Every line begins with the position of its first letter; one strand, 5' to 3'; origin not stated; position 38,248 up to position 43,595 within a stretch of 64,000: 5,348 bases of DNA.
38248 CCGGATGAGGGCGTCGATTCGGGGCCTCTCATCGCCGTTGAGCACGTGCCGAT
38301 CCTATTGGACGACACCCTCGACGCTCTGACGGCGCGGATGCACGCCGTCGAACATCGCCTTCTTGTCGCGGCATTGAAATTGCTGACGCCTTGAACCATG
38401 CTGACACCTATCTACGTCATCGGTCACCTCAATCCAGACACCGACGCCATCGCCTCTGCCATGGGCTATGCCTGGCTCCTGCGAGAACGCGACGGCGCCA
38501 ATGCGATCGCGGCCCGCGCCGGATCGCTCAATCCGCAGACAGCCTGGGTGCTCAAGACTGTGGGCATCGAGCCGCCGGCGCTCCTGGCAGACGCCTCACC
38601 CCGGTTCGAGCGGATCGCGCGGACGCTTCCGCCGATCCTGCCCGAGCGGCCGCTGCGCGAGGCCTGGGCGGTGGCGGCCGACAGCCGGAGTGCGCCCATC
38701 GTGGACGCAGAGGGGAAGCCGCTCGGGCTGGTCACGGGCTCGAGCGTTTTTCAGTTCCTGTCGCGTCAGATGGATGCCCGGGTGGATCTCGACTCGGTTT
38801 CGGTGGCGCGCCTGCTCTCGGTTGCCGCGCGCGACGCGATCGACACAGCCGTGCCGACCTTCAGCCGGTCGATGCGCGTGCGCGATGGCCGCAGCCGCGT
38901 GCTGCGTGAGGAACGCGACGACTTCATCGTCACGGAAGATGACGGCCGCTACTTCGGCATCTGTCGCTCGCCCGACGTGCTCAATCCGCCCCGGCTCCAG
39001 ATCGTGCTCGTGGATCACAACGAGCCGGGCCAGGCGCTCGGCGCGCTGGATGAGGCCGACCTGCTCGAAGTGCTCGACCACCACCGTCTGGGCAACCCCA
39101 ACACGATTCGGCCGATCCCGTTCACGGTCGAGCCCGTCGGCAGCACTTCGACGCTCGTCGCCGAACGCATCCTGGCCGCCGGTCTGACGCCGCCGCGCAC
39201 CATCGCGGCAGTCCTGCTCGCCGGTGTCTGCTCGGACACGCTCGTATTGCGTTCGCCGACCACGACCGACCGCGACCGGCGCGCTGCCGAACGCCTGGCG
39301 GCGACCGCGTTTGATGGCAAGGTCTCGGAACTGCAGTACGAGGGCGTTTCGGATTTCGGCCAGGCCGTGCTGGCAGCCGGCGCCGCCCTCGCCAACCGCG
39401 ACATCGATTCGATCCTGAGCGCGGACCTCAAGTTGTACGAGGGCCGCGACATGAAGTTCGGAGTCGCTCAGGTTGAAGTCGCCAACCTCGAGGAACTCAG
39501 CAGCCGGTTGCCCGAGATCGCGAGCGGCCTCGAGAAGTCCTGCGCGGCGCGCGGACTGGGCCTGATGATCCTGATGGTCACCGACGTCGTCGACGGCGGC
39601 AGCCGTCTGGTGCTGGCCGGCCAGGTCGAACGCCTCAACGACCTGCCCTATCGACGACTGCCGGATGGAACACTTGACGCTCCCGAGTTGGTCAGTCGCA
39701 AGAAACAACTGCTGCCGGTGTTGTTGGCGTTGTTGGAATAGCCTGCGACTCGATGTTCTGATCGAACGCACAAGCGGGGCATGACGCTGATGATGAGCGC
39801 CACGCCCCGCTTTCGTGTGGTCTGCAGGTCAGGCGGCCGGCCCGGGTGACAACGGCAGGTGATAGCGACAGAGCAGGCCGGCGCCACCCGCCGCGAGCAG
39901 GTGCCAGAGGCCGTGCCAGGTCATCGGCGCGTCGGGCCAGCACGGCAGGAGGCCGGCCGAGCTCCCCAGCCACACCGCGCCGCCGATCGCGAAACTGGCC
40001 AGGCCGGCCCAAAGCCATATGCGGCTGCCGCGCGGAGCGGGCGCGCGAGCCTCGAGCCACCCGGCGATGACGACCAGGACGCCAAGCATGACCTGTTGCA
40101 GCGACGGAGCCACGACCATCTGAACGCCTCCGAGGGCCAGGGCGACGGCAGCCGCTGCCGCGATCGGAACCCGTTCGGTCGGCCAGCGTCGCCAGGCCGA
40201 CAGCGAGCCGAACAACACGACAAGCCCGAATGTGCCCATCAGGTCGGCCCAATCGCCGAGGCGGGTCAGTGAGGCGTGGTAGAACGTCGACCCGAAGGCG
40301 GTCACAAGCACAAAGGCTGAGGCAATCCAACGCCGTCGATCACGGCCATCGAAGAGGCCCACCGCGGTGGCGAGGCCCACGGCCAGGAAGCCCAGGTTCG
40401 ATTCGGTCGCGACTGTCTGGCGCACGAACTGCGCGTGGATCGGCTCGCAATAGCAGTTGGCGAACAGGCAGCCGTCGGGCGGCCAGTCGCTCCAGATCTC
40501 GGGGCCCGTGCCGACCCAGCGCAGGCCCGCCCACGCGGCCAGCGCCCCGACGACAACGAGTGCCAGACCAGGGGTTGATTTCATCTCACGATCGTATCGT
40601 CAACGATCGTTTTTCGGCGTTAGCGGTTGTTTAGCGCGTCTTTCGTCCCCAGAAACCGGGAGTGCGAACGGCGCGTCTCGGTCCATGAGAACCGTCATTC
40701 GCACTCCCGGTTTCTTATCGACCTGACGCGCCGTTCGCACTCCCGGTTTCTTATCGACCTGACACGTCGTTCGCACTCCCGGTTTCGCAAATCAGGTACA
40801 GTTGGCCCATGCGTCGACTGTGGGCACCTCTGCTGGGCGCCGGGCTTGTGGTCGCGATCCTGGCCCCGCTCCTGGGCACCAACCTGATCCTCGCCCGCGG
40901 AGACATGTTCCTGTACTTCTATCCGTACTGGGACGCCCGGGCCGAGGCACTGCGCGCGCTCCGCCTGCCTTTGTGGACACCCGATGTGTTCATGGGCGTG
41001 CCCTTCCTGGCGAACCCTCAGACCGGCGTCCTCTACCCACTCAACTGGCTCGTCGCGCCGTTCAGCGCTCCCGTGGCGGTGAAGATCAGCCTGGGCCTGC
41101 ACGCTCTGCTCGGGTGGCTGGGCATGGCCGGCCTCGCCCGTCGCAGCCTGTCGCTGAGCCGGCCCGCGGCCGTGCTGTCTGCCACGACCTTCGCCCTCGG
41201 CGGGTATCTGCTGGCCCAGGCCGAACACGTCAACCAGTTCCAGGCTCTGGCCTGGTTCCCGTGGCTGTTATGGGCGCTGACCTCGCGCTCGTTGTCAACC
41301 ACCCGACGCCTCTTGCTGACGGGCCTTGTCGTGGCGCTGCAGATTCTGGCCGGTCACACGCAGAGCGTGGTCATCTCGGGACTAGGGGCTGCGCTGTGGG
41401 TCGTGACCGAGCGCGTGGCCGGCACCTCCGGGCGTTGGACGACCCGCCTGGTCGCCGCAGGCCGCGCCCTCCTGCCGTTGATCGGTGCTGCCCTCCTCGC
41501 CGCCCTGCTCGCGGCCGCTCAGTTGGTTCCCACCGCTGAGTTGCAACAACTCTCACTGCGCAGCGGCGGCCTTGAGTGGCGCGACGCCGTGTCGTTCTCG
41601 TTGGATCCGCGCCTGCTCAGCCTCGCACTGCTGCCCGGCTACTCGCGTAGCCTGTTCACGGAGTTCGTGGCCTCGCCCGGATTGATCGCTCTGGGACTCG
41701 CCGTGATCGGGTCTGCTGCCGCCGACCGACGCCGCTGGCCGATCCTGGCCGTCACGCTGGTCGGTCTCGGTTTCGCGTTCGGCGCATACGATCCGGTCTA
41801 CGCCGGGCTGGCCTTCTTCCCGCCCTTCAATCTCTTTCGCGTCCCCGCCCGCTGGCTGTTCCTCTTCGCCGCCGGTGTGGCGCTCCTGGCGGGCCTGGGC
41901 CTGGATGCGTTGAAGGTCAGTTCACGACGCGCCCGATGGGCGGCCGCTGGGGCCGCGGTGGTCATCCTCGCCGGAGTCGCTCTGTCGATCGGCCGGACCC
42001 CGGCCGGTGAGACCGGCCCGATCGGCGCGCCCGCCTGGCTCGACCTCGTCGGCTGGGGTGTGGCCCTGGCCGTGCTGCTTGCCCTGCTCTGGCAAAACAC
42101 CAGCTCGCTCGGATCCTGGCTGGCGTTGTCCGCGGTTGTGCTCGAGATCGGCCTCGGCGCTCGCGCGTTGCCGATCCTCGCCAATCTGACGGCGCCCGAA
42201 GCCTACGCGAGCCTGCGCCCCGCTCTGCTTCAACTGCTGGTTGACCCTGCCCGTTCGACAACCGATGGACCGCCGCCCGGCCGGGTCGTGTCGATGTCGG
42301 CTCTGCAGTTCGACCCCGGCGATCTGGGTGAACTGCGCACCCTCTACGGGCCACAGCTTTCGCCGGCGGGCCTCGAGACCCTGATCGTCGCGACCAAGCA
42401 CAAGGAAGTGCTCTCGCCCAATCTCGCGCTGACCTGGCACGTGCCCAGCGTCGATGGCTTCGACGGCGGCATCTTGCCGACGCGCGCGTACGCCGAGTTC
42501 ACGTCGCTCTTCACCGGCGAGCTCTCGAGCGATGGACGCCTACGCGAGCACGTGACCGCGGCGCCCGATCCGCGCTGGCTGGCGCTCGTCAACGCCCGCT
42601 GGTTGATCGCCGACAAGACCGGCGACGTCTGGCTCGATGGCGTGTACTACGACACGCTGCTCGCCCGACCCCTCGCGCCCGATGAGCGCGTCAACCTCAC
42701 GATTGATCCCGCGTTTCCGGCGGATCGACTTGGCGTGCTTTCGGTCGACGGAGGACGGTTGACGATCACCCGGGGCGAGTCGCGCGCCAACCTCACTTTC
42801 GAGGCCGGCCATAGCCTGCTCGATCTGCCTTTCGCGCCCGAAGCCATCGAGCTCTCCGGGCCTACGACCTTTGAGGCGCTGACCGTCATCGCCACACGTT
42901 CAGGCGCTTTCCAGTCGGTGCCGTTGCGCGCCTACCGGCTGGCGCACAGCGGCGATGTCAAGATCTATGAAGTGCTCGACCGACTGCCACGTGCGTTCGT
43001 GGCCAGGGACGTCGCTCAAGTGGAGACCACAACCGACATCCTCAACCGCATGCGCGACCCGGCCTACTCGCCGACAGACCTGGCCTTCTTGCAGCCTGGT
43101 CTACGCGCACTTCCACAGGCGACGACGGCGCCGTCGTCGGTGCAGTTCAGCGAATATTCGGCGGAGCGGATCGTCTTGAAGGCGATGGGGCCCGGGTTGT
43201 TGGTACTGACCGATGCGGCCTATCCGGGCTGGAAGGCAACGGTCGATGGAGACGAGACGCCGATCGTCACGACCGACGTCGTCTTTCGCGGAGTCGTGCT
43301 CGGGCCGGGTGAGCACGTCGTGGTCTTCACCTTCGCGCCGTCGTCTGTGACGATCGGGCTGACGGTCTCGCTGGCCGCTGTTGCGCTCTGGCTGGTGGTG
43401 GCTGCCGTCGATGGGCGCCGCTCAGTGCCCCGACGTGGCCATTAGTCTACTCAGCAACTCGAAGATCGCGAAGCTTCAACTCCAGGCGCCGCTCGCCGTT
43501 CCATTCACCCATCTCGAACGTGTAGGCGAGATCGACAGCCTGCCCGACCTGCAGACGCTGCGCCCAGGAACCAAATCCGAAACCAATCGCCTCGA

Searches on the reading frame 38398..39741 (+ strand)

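Call 7: search_protein_families(library=pfam, proteins=[window:38398-39741:+], max_evalue=0.00001)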
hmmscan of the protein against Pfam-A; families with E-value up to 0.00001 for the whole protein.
window:38398-39741:+ (447 aa): 3 families
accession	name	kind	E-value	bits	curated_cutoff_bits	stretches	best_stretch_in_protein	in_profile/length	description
PF02833.19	DHHA2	-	2e-20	73.9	27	1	324-443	3-124/126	DHHA2 domain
PF01368.27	DHH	-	3.1e-16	60.2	28.1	1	5-276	2-124/125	DHH family, N-terminal domain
PF00571.33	CBS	-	9.2e-06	26.3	24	0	78-121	10-55/57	CBS domain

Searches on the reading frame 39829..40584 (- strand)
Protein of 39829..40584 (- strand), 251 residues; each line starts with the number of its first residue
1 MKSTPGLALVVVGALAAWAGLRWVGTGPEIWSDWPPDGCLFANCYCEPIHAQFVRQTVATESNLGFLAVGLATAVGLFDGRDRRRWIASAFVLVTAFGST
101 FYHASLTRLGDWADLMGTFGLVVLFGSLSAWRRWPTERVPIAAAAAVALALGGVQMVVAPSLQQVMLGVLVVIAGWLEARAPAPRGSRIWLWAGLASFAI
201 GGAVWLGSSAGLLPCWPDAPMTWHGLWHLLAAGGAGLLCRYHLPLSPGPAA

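Call 7: search_protein_families(library=pfam, proteins=[window:39829-40584:-], max_evalue=0.00001)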
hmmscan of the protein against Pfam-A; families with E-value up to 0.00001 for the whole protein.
window:39829-40584:- (251 aa): 1 family
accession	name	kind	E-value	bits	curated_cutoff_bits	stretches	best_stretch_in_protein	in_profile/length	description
PF05875.18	Ceramidase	-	6e-06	26.3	32.5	0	49-237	15-225/259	Ceramidase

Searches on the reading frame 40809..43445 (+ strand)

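Call 7: search_protein_families(library=pfam, proteins=[window:40809-43445:+], max_evalue=0.00001)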
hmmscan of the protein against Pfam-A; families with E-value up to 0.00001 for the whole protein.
window:40809-43445:+ (878 aa): 1 family
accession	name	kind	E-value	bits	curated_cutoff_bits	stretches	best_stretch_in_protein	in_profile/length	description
PF09586.16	YfhO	-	3.1e-16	59.4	28.5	2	794-854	775-835/835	Bacterial membrane protein YfhO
